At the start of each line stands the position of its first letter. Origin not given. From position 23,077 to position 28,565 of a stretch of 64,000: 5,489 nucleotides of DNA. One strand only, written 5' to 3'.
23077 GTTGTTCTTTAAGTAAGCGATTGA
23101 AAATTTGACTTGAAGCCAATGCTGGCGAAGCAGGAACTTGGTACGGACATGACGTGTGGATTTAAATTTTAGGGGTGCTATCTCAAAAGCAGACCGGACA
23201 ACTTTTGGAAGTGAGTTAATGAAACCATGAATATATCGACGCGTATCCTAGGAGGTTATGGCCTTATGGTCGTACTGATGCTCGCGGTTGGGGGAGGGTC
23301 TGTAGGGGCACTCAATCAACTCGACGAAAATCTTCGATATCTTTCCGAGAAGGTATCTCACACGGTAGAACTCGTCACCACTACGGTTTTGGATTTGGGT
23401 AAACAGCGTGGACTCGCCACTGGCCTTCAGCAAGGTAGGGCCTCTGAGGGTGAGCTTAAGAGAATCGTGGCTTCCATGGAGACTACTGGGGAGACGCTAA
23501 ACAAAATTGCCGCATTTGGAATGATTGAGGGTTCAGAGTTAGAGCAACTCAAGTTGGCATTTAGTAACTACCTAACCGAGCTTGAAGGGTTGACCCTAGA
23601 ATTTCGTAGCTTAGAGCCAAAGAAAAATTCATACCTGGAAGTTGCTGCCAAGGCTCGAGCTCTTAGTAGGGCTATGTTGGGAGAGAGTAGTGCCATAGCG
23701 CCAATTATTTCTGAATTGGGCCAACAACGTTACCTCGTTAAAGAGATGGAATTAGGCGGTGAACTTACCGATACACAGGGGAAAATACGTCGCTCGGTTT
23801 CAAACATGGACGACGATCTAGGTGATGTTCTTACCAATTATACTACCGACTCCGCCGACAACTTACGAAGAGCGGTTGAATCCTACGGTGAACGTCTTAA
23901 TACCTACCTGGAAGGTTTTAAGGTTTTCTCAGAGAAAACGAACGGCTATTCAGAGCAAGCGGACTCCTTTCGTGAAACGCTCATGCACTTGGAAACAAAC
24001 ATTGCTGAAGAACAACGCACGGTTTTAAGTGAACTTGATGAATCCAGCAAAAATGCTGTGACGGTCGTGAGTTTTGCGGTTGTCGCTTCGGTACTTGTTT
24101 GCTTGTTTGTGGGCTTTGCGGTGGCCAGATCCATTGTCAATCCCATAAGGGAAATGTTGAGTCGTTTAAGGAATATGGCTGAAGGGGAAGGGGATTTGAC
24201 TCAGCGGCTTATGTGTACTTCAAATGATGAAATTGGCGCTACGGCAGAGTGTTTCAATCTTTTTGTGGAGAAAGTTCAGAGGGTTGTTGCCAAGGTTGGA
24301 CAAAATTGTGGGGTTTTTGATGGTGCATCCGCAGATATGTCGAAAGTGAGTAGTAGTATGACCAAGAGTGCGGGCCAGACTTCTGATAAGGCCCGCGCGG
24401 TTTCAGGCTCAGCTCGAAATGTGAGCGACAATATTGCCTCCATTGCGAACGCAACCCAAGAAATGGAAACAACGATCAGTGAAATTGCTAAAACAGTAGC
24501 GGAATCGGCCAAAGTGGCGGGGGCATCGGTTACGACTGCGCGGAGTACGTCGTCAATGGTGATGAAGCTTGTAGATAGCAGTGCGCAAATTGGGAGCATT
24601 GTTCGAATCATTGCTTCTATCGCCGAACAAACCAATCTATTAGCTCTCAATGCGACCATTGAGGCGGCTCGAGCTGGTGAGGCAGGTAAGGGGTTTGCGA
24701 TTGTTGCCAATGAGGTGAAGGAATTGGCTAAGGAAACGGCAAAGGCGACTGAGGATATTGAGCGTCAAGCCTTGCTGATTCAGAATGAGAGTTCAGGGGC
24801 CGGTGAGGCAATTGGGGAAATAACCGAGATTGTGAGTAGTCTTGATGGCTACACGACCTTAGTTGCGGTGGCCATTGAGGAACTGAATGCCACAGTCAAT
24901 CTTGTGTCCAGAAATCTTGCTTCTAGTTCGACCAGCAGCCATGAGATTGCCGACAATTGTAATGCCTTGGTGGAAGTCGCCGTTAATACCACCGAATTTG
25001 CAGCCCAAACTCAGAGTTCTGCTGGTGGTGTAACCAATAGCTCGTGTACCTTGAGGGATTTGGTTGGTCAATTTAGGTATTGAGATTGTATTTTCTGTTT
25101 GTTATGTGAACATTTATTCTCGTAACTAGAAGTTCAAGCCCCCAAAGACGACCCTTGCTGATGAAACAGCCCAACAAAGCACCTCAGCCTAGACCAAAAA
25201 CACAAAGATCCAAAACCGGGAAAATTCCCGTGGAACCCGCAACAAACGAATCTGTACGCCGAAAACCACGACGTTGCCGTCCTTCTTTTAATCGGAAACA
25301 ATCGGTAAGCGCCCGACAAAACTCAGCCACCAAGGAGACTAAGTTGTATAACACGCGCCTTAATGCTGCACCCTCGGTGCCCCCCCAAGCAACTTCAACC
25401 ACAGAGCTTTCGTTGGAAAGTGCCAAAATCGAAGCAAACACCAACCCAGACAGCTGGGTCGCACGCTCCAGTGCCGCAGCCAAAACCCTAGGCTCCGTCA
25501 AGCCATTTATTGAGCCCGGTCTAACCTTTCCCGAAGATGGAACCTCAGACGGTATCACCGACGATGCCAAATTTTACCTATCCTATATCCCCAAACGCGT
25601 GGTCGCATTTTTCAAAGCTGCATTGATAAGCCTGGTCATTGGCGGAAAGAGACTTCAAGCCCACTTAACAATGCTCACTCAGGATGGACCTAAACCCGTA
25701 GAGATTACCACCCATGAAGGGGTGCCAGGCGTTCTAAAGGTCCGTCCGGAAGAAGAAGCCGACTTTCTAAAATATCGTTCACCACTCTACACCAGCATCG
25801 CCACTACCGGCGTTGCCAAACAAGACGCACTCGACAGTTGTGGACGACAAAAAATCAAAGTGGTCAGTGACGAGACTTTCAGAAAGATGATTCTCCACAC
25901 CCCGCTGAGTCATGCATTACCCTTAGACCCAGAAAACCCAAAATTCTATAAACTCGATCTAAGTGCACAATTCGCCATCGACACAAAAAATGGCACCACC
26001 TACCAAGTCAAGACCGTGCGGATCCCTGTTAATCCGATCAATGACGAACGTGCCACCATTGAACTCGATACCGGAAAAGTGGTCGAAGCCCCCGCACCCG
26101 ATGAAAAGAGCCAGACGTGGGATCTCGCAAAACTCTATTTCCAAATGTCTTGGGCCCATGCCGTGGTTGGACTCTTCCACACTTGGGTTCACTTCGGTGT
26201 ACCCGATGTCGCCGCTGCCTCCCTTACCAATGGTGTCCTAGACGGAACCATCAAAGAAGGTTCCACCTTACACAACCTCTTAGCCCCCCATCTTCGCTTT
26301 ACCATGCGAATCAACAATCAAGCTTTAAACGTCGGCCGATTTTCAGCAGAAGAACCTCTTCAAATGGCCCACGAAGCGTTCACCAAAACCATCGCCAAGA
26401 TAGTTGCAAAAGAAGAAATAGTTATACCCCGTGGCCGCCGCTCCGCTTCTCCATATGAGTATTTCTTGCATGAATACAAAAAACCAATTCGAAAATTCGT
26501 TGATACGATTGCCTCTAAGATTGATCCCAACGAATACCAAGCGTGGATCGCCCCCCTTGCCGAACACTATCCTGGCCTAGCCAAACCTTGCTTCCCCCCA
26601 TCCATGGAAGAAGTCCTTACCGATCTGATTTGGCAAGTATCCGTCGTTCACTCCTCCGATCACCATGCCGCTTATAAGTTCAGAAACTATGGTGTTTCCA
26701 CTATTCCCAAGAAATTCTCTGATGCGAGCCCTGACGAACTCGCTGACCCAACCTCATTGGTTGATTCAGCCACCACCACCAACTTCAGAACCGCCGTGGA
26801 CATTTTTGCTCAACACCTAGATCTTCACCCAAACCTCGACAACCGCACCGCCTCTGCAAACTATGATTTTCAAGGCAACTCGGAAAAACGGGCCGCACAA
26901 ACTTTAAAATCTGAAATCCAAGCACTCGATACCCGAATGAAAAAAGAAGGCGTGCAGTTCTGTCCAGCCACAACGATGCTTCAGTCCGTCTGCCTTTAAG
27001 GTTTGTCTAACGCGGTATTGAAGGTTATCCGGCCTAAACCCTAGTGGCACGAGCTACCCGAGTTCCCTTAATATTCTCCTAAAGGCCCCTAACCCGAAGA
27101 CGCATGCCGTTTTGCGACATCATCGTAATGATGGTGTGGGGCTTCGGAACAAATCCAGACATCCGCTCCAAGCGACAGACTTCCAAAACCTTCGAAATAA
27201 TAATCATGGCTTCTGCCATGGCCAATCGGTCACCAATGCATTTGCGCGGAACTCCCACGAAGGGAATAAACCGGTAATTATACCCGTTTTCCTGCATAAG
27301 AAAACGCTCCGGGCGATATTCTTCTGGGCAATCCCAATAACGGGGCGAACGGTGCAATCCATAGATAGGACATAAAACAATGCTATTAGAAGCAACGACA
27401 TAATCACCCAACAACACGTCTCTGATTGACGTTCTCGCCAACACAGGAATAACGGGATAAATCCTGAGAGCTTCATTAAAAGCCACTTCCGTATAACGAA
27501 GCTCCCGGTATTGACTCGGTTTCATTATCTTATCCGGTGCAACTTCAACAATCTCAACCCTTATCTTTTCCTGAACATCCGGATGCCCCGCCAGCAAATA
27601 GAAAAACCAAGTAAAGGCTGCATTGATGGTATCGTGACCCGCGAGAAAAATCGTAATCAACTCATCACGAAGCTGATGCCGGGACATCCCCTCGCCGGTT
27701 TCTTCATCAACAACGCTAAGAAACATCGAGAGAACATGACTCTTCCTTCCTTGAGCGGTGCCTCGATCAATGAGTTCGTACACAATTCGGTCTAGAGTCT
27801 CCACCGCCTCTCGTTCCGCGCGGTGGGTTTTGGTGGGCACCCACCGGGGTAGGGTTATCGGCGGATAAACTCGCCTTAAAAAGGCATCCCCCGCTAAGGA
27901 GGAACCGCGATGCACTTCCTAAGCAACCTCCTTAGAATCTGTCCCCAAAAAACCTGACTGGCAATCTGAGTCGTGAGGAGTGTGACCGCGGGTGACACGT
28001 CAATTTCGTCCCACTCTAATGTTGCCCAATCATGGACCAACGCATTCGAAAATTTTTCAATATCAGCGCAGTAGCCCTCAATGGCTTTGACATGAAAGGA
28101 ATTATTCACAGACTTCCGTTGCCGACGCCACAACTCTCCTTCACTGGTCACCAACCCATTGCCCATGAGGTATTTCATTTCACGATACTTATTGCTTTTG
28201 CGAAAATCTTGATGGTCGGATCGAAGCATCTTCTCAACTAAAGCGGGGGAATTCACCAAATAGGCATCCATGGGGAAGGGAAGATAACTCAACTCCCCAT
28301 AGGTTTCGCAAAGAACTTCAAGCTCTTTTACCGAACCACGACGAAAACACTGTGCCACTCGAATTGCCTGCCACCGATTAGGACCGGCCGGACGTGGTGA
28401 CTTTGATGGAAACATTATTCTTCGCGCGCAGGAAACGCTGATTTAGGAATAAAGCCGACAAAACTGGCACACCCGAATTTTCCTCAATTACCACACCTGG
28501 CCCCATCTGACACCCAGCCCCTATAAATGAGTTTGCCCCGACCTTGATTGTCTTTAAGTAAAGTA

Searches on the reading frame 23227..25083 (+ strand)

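Call 13: search_protein_families(library=pfam, proteins=[window:23227-25083:+], max_evalue=0.01)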
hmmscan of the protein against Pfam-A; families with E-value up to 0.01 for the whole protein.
window:23227-25083:+ (618 aa): 3 families
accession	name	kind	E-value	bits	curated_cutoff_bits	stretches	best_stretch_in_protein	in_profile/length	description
PF00015.26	MCPsignal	-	6.6e-31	107.9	34.6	1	435-580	15-160/172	Methyl-accepting chemotaxis protein (MCP) signalling domain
PF00672.30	HAMP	-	3.4e-09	37.3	25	1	299-351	2-52/53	HAMP domain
PF09177.16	STX6_10_61_N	-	0.0082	17.1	29.4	0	490-576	3-83/99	Syntaxin 6/10/61, N-terminal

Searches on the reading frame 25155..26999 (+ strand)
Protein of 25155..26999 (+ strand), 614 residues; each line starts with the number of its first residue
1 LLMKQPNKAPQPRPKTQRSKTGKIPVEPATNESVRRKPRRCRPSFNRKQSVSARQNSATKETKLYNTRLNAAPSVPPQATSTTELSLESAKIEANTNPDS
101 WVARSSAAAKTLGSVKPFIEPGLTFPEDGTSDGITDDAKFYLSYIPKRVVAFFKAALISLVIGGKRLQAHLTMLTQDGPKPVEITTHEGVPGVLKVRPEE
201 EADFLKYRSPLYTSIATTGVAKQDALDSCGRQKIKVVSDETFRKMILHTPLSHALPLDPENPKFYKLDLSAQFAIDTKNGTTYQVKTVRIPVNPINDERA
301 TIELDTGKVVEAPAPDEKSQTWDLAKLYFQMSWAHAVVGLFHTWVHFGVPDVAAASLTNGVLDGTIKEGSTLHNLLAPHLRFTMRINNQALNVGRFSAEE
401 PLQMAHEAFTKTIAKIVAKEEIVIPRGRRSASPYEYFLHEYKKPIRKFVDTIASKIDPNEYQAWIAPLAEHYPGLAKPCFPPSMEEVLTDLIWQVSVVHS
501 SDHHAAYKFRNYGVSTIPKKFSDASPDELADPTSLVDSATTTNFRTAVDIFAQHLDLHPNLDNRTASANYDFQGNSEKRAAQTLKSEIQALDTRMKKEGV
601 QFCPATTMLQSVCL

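Call 13: search_protein_families(library=pfam, proteins=[window:25155-26999:+], max_evalue=0.01)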
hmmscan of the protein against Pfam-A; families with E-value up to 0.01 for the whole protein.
window:25155-26999:+ (614 aa): 1 family
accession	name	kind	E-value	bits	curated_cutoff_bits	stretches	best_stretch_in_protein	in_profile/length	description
PF00305.24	Lipoxygenase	-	0.0031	16.5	23.6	0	308-390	316-393/673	Lipoxygenase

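Call 66: search_protein_families(library=padloc, proteins=[window:25155-26999:+], max_evalue=0.01)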
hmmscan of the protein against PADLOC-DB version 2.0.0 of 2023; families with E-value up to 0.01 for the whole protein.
window:25155-26999:+ (614 aa): 0 families

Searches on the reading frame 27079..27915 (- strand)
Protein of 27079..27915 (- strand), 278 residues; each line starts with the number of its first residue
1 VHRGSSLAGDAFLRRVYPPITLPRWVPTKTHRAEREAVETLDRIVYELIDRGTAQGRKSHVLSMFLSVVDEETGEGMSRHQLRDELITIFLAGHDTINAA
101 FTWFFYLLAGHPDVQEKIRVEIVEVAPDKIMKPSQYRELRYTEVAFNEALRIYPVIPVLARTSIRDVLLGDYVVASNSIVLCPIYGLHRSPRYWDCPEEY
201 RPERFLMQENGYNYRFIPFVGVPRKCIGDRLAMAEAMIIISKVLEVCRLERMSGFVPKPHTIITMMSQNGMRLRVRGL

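Call 13: search_protein_families(library=pfam, proteins=[window:27079-27915:-], max_evalue=0.01)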
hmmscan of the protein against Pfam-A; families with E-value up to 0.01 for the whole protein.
window:27079-27915:- (278 aa): 1 family
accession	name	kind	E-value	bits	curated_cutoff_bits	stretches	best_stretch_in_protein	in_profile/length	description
PF00067.27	p450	-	9.8e-53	180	22.8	1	18-261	193-448/462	Cytochrome P450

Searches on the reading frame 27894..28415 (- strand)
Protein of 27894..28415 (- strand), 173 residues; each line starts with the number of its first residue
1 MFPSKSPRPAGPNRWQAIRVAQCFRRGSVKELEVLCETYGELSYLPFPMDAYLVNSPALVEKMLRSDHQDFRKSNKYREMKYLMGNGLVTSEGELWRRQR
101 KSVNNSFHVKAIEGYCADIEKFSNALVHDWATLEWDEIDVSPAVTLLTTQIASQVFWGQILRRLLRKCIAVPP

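Call 13: search_protein_families(library=pfam, proteins=[window:27894-28415:-], max_evalue=0.01)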
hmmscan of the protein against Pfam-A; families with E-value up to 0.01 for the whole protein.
window:27894-28415:- (173 aa): 1 family
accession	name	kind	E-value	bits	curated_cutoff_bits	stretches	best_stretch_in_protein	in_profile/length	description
PF00067.27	p450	-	7.5e-09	35.3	22.8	1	9-158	1-159/462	Cytochrome P450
